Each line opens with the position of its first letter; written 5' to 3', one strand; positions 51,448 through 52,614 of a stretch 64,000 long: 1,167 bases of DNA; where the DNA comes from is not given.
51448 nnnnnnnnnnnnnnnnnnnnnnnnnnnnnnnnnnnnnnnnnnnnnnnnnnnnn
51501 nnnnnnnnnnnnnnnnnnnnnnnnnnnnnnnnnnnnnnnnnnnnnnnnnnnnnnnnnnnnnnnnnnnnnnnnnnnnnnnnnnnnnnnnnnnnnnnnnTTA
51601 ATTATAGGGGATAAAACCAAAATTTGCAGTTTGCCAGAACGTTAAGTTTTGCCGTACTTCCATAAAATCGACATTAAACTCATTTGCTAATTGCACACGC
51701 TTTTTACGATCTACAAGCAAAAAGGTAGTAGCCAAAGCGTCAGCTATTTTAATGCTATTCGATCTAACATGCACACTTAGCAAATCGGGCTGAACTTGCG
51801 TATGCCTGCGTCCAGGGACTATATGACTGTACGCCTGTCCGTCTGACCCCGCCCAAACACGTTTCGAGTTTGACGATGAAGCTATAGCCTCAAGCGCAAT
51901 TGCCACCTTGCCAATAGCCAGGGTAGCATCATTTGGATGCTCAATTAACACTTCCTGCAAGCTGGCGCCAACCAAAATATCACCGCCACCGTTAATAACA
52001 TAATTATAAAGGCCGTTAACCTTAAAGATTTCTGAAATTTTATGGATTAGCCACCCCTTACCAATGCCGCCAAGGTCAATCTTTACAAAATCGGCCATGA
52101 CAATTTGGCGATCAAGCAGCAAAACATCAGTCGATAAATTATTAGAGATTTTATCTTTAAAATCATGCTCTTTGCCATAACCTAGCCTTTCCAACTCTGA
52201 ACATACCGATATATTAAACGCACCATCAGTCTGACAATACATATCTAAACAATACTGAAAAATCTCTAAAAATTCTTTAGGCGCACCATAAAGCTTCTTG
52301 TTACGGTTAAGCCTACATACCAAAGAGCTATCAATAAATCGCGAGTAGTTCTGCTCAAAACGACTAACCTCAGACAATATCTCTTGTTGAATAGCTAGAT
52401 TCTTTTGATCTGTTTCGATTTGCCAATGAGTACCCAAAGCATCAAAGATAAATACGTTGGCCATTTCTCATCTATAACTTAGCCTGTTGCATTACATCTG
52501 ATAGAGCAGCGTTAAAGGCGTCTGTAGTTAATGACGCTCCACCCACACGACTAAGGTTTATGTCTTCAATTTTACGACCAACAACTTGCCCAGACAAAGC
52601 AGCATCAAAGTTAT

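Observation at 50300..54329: Fur-family-controlled extracytoplasmic redox island: glutaredoxin, ferritin-like, FMN-binding protein, ApbE, and a convergent NOX-like flavocytochrome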

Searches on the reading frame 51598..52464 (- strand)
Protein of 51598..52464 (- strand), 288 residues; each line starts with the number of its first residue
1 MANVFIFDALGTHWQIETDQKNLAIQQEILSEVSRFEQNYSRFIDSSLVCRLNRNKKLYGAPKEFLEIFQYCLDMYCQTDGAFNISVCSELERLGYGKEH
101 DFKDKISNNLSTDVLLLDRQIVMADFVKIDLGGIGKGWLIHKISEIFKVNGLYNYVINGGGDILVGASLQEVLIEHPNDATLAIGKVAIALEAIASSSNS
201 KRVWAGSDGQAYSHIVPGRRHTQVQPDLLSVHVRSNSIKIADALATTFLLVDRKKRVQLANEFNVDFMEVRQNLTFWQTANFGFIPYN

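Call 3: search_protein_families(library=pfam, proteins=[window:51598-52464:-], max_evalue=0.01)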
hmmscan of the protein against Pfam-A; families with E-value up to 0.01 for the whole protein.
window:51598-52464:- (288 aa): 1 family
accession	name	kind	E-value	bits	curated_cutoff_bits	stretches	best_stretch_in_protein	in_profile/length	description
PF02424.20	ApbE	-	9.2e-41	140.5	25.6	1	10-263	1-258/266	ApbE family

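Call 30: search_solved_structures(query=window:51598-52464:-, max_evalue=0.001, show_alignments=2)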
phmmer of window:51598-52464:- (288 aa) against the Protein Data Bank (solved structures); distinct sequences matched with E-value up to 0.001: 9.
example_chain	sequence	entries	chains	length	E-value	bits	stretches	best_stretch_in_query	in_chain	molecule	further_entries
6nxi_A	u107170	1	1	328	2e-10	43.6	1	26-287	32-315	FAD:protein FMN transferase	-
4xgw_A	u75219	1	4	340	2.3e-09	40.2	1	9-260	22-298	FAD:protein FMN transferase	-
6nxj_A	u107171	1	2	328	5.1e-09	39.1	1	26-287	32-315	FAD:protein FMN transferase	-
2o18_A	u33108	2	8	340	8.4e-09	38.4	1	9-260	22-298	Thiamine biosynthesis lipoprotein apbE | FAD:protein FMN transferase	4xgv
3pnd_A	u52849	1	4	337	2e-08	37.1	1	8-272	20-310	Thiamine biosynthesis lipoprotein ApbE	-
4xgx_A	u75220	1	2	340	5e-08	35.8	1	9-260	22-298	FAD:protein FMN transferase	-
5mgy_H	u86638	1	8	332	2.2e-06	30.4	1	77-281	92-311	FAD:protein FMN transferase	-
1vrm_A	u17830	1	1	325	2.5e-06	30.2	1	9-251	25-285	hypothetical protein TM1553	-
7esa_A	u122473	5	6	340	0.00034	23.2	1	124-254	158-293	FAD:protein FMN transferase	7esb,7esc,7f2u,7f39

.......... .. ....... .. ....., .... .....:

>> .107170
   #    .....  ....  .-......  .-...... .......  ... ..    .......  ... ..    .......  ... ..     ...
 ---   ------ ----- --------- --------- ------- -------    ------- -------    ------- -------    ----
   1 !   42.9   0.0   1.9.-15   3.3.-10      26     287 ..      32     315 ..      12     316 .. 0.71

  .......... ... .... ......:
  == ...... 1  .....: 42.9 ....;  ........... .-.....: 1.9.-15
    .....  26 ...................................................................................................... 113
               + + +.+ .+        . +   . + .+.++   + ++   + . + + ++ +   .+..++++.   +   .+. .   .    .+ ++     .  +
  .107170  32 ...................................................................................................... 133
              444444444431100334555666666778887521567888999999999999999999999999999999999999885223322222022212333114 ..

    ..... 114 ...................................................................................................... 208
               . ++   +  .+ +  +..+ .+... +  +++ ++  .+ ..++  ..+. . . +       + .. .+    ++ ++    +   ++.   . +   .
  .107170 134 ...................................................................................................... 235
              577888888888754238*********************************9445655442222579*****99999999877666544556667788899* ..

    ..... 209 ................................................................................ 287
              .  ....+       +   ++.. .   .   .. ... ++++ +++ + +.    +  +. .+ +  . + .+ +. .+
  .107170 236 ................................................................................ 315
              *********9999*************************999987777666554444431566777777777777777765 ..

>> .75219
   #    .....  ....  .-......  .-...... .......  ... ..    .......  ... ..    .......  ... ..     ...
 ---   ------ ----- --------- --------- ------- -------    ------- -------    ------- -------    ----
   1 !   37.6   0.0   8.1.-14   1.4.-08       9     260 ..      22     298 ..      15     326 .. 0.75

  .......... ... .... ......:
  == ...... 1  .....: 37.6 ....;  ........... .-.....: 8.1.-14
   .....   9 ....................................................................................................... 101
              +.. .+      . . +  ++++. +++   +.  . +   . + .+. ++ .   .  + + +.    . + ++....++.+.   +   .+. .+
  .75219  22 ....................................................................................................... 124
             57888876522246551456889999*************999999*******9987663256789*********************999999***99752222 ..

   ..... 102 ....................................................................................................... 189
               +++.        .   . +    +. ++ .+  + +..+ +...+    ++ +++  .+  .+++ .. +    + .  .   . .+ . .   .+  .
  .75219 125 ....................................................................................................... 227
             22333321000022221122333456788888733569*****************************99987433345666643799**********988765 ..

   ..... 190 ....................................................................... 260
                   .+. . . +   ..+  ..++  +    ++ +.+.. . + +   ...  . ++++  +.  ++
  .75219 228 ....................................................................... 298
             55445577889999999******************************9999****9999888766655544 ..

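Call 45: search_protein_families(library=ncbifam, proteins=[window:51598-52464:-], max_evalue=0.01)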
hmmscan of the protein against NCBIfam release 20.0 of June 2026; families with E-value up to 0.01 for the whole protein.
window:51598-52464:- (288 aa): 1 family
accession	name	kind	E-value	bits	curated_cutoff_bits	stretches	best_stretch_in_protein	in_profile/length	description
NF007774.0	PRK10461.1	equivalog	9.3e-14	51.1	498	1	9-271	41-329/351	FAD:protein FMN transferase ApbE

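Call 86: search_protein_representatives(protein=window:51598-52464:-)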
Query: 288 residues. Proteins with E-value up to 0.001 (for the whole library): 8669; up to 1e-10: 1375; up to 1e-30: 106. The best 150 are listed.
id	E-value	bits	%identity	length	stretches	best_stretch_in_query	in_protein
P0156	3.8e-89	315.1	51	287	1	1-287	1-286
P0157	1.9e-62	227.5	41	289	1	3-288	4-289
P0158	1.9e-60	220.9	39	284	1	5-287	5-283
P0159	1.3e-58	214.9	40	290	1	6-282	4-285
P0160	8.9e-58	212.2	42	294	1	7-284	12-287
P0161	2.0e-57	211.0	41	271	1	5-270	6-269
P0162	1.2e-56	208.5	39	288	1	5-283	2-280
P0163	3.0e-56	207.1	41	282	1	6-280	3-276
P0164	4.9e-56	206.5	41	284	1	1-285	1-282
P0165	1.6e-53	198.2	42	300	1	8-282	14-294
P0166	2.3e-52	194.4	38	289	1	5-284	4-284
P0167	9.5e-52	192.4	38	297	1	5-284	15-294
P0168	1.0e-51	192.3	39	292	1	5-282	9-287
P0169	1.8e-51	191.5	39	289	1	2-283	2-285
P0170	7.7e-51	189.4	40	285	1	1-278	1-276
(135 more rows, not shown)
